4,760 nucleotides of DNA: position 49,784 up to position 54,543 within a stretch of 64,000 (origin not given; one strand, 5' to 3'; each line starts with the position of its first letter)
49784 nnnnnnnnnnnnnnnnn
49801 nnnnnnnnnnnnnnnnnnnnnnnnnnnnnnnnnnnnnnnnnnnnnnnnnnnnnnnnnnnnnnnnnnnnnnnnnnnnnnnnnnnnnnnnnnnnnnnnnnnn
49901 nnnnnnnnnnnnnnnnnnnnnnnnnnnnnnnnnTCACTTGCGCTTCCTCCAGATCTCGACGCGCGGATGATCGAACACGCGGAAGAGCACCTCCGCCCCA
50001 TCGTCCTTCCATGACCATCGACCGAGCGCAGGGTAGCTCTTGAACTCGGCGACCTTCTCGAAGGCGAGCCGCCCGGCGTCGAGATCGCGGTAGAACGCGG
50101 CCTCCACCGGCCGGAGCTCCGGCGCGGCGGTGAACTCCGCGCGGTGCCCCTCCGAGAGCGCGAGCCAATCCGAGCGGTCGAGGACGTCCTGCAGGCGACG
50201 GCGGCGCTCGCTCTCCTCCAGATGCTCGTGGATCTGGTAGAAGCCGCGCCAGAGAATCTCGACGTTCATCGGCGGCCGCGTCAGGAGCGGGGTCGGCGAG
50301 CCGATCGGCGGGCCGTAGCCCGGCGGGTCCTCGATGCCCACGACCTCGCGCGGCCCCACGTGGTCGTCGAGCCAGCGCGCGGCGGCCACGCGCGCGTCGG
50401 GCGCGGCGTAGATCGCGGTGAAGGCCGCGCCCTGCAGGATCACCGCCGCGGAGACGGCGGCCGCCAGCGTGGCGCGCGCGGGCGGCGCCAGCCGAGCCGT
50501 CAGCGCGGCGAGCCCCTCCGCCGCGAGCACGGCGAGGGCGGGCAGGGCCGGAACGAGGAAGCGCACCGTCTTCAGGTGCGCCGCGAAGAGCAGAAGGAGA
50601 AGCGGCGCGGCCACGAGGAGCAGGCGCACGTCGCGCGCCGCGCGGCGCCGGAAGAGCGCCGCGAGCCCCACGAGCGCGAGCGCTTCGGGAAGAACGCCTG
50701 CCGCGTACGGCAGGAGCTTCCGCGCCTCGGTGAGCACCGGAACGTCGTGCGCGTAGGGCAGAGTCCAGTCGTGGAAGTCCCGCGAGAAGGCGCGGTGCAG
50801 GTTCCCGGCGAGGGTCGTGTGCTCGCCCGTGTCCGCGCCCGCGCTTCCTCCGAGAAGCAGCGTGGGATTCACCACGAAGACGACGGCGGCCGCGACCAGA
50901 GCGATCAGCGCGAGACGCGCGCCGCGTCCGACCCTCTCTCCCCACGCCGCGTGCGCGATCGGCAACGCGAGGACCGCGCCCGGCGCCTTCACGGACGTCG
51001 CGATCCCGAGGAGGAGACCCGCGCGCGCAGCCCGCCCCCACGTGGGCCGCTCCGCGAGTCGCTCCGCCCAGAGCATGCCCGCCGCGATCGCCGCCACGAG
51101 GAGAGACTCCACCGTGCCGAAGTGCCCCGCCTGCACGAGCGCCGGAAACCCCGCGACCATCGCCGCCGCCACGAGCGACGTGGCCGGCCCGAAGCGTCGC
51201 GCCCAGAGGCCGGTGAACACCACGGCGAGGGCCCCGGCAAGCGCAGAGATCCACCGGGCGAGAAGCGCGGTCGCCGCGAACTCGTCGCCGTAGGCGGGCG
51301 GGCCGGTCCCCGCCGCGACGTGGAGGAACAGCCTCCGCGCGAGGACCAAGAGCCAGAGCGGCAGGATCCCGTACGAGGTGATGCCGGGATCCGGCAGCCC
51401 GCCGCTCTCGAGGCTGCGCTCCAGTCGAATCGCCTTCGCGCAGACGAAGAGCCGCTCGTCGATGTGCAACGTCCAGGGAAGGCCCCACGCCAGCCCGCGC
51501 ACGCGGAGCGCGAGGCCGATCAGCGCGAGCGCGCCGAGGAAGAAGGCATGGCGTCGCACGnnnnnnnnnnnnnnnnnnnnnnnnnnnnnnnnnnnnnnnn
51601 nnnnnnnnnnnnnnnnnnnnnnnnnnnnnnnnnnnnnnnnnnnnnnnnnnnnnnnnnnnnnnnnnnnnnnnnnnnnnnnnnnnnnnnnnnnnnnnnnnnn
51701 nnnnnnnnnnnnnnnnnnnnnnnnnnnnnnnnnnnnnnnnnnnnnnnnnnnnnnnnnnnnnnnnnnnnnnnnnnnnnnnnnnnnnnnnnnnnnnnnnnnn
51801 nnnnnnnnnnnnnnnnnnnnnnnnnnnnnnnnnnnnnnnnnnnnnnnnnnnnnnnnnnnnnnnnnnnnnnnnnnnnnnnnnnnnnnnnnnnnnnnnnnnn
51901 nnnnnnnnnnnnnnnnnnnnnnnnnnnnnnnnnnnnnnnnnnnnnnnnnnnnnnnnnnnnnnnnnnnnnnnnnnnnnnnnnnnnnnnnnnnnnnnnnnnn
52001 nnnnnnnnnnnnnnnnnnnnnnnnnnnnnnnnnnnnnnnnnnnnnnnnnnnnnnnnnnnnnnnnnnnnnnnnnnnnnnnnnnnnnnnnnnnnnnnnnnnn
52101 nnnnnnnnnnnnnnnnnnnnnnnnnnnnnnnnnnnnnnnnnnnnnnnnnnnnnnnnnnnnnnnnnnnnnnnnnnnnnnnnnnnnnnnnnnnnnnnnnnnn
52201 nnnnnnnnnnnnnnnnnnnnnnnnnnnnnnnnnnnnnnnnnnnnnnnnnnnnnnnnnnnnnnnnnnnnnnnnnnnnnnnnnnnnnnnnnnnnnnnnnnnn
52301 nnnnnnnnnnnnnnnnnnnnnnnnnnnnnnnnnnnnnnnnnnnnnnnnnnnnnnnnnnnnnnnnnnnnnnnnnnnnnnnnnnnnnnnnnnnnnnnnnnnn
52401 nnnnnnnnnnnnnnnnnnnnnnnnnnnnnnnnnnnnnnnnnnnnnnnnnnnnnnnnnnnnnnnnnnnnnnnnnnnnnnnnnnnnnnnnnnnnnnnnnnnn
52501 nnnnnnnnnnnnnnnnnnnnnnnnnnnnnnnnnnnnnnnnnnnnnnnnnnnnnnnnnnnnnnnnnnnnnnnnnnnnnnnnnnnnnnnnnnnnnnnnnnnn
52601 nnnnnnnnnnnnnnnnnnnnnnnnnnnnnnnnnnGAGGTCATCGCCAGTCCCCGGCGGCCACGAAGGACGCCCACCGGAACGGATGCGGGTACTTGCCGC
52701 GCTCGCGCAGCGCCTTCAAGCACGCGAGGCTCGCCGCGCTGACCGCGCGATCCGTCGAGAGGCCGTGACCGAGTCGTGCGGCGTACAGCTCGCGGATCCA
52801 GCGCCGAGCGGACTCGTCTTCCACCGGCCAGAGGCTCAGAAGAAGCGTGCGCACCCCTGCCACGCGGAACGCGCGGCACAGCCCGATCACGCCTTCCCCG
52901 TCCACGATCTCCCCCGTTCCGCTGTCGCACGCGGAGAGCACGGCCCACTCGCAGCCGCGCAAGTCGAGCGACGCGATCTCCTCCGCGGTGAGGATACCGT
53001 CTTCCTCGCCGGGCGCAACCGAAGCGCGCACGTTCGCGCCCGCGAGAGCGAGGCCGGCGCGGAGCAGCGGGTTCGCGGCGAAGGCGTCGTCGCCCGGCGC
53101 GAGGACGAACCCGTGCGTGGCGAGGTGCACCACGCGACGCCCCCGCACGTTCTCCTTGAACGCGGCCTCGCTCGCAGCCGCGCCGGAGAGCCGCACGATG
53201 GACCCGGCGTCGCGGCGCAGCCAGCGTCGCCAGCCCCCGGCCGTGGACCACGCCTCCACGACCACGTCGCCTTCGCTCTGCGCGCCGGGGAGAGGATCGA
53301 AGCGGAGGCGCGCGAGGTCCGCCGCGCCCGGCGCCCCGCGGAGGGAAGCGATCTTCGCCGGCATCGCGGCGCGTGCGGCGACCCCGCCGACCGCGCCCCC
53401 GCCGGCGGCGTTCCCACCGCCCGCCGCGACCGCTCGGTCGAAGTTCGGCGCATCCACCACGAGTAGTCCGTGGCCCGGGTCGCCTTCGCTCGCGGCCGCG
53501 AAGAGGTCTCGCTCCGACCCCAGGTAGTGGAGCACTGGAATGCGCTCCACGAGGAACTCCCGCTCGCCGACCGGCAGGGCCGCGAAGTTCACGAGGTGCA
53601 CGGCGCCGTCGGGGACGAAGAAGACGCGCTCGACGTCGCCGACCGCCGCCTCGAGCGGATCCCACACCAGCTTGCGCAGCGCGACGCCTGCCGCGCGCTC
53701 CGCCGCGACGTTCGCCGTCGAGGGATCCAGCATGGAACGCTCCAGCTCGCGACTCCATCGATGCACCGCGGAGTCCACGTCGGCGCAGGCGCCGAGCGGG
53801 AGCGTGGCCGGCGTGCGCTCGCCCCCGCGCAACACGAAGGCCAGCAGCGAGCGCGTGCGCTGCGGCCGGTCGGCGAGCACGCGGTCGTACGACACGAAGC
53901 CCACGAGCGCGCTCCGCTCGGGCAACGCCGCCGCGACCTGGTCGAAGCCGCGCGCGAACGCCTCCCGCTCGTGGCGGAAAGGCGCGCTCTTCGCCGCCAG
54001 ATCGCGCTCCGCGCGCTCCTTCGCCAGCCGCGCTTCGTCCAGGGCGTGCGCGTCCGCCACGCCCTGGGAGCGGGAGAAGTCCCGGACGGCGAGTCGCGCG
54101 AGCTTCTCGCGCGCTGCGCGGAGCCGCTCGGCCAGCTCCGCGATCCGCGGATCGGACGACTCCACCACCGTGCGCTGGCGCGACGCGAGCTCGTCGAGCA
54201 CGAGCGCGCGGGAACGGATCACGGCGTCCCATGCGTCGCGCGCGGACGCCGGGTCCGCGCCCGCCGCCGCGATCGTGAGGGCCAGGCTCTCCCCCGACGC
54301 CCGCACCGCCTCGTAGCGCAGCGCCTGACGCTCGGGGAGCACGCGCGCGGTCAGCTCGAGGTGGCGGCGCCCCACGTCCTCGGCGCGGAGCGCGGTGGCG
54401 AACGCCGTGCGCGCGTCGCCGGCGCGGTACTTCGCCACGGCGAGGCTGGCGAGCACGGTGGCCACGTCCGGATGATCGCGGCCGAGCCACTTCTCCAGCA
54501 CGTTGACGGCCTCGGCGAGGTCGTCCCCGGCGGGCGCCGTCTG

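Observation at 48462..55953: Tightly coupled four-gene operon: periplasmic TPR-CHAT protease, M19 dipeptidase, GT39 glycosyltransferase, polytopic membrane protein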

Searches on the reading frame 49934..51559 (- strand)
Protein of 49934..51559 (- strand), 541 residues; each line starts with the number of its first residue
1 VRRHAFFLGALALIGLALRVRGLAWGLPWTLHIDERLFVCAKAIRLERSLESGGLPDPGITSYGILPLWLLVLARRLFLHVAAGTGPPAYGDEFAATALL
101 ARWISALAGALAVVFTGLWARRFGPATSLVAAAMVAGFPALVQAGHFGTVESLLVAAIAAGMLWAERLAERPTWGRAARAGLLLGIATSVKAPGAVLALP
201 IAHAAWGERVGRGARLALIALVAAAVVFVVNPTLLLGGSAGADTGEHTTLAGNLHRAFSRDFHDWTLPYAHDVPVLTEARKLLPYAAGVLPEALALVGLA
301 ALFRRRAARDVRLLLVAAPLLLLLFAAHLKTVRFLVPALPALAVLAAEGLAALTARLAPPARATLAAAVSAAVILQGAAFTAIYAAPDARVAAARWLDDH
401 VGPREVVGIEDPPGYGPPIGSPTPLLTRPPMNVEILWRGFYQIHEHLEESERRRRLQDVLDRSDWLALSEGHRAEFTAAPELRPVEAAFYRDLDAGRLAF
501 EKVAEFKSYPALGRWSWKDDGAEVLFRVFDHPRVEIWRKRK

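Call 5: search_protein_families(library=pfam, proteins=[window:49934-51559:-], max_evalue=0.01)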
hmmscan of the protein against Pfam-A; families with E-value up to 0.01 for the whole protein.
window:49934-51559:- (541 aa): 3 families
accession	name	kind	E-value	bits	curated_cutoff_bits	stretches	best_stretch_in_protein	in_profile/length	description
PF13231.12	PMT_2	-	3.6e-08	34.2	26.1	1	99-232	22-156/160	Dolichyl-phosphate-mannose-protein mannosyltransferase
PF02366.24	PMT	-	2.9e-07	30.8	22.7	1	95-201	78-192/245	Dolichyl-phosphate-mannose-protein mannosyltransferase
PF09594.16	GT87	-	0.00082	19.6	25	1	100-324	21-230/237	Glycosyltransferase family 87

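Call 6: search_protein_families(library=ncbifam, proteins=[window:49934-51559:-], max_evalue=0.01)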
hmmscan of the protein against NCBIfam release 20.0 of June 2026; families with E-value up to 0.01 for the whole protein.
window:49934-51559:- (541 aa): 0 families

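Call 20: find_homologous_proteins(query=window:49934-51559:-)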
Query window:49934-51559:- (541 aa): 56 proteins with E <= 0.001 among 8000 candidates.
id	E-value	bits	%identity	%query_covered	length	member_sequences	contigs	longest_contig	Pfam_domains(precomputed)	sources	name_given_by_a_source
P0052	0.0e+0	1167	100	100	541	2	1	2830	PF02366.25,PF13231.13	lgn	-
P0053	2.9e-243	827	73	96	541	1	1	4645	PF09594.17,PF02366.25,PF13231.13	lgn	-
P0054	5.8e-239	812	72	100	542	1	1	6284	PF02366.25,PF13231.13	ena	-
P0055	2.4e-228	777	70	100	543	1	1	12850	PF02366.25,PF13231.13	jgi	-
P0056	1.7e-226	771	70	95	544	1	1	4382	PF02366.25,PF13231.13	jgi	jgi:hypothetical protein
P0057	6.9e-224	763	67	100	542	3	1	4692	PF09594.17,PF02366.25,PF13231.13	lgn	-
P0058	1.0e-221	755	67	100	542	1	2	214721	PF02366.25,PF13231.13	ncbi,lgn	-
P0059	1.0e-220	752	67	100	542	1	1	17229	PF09594.17,PF02366.25,PF13231.13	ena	-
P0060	1.3e-213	729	65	99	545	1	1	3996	PF13231.13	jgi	jgi:hypothetical protein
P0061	1.2e-207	709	67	100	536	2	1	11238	PF02366.25,PF13231.13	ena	-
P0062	5.5e-204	697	63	100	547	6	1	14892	PF09594.17,PF02366.25,PF13231.13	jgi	jgi:4-amino-4-deoxy-L-arabinose transferase-like glycosyltransferase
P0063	2.4e-202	692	62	100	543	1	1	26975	PF09594.17,PF02366.25,PF13231.13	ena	-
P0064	6.0e-200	684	63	100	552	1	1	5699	PF13231.13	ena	-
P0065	3.4e-197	675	64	99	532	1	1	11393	PF09594.17,PF13231.13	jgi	jgi:4-amino-4-deoxy-L-arabinose transferase-like glycosyltransferase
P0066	8.7e-197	673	62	100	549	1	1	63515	PF02366.25,PF13231.13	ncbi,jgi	jgi:hypothetical protein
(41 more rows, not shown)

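Call 30: find_encoding_contigs(protein=P0053, flank=10000, max_places=2)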
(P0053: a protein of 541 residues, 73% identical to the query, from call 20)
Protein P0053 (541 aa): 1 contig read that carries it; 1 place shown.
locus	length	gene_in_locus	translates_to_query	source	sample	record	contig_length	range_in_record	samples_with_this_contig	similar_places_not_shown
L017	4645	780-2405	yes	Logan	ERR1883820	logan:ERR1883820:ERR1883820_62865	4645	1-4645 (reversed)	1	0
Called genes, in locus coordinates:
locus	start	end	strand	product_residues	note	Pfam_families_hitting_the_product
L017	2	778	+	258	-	?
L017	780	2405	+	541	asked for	PF02366:PMT, PF09594:GT87 (weak), PF13231:PMT_2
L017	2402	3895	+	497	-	-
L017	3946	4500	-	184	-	-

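Call 41: search_solved_structures(query=window:49934-51559:-, max_evalue=1, show_alignments=1)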
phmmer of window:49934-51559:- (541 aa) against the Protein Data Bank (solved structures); distinct sequences matched with E-value up to 1: 1.
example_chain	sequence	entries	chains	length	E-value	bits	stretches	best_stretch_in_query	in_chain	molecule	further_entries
6igz_K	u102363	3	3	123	0.24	13.2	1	114-219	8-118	PsaK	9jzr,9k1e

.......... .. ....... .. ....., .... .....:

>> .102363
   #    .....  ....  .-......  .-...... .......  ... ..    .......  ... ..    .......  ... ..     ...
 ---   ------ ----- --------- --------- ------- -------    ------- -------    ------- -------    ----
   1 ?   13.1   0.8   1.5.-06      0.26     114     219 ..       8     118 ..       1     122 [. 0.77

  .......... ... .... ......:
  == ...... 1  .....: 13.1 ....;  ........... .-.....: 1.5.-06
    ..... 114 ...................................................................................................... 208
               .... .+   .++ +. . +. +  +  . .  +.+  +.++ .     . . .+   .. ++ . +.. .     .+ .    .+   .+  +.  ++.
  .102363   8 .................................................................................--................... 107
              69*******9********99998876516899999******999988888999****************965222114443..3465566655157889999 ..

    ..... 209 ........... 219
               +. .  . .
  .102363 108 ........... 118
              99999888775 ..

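Call 50: search_protein_families(library=padloc, proteins=[window:49934-51559:-], max_evalue=0.001)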
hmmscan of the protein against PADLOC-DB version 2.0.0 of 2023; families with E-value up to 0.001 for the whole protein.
window:49934-51559:- (541 aa): 0 families

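Call 53: predict_structure(alignment_id=A2)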
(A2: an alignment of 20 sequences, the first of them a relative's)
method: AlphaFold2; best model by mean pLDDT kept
length: 541 residues; sequences in the alignment: 20
mean_pLDDT: 84.6   pTM: 0.87
mean pLDDT of the five models: 84.6, 84.0, 83.0, 82.4, 78.3
residues with pLDDT >= 90: 284; 70-90: 167; 50-70: 62; < 50: 28
segments of 3 or more residues with pLDDT < 50: 239-248, 261-277
pLDDT, mean of each block of 10 residues (from residue 1): 86 95 82 70 88 70 78 95 91 93 94 97 95 95 83 95 96 95 94 91 83 91 92 63 48 57 44 52 81 95 92 93 66 83 97 96 97 93 85 93 93 72 87 87 83 94 93 77 89 95 90 80 58 88 81
secondary structure, 60 per line:
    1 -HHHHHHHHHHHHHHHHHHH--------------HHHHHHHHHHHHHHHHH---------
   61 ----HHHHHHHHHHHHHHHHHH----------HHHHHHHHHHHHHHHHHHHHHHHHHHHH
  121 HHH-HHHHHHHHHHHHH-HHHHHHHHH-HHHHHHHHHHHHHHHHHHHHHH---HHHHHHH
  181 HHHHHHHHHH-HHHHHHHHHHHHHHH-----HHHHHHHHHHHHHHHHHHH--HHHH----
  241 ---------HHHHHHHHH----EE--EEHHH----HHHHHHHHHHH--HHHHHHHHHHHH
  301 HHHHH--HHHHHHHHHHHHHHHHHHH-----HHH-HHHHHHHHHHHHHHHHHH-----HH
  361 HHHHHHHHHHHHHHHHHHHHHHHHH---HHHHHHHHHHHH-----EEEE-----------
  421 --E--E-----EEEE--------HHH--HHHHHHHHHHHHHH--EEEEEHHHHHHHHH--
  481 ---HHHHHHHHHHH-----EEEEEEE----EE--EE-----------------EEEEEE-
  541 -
elements in order: H2-20 H35-51 H65-82 H93-123 H125-137 H139-147 H149-170 H174-190 H192-206 H212-230 H233-236 H250-258 H276-286 H289-305 H308-326 H336-353 H359-385 H389-400 E406-409 E432-435 H449-462 E465-469 H470-478 H484-494 E500-506 E534-539

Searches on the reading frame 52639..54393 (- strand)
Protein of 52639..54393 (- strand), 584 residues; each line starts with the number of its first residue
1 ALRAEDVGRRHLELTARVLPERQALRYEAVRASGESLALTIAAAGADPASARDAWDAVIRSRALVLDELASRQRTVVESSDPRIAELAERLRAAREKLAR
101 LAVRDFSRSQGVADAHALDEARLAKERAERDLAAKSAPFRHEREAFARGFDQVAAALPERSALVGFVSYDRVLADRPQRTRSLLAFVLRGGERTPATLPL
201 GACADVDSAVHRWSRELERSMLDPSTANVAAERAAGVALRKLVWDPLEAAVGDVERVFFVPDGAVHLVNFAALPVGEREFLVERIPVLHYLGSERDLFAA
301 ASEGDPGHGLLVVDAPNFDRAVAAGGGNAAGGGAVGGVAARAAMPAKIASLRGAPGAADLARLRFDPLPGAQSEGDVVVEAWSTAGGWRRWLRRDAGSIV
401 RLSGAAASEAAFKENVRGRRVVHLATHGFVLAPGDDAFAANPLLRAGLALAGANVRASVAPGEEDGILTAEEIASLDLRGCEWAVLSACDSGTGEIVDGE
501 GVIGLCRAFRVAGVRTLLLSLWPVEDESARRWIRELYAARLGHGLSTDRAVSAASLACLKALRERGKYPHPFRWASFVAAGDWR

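Call 34: find_related_loci(query=window:52639-54393:-, collection=metagenome_contigs, flank=6000)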
Query window:52639-54393:- (584 aa) in metagenome_contigs; peptide patterns used: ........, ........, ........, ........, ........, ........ (x = any residue, [..] = any of these).
144 stretches matched a pattern; 5 encode a relative of the query (tblastn E <= 1e-3); 5 distinct loci.
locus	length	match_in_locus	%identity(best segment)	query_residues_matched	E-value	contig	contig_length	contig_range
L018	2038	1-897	91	287-584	1e-167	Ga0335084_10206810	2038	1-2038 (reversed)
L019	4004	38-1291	41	149-581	3e-65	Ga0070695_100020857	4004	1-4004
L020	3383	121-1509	30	89-578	2e-44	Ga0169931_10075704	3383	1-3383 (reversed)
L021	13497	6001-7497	27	48-578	9e-44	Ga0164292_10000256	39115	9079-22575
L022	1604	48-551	27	233-433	5e-12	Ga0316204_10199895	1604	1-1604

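Call 66: search_solved_structures(query=window:52639-54393:-, max_evalue=0.01)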
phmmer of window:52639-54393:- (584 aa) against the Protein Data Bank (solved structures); distinct sequences matched with E-value up to 0.01: 0.
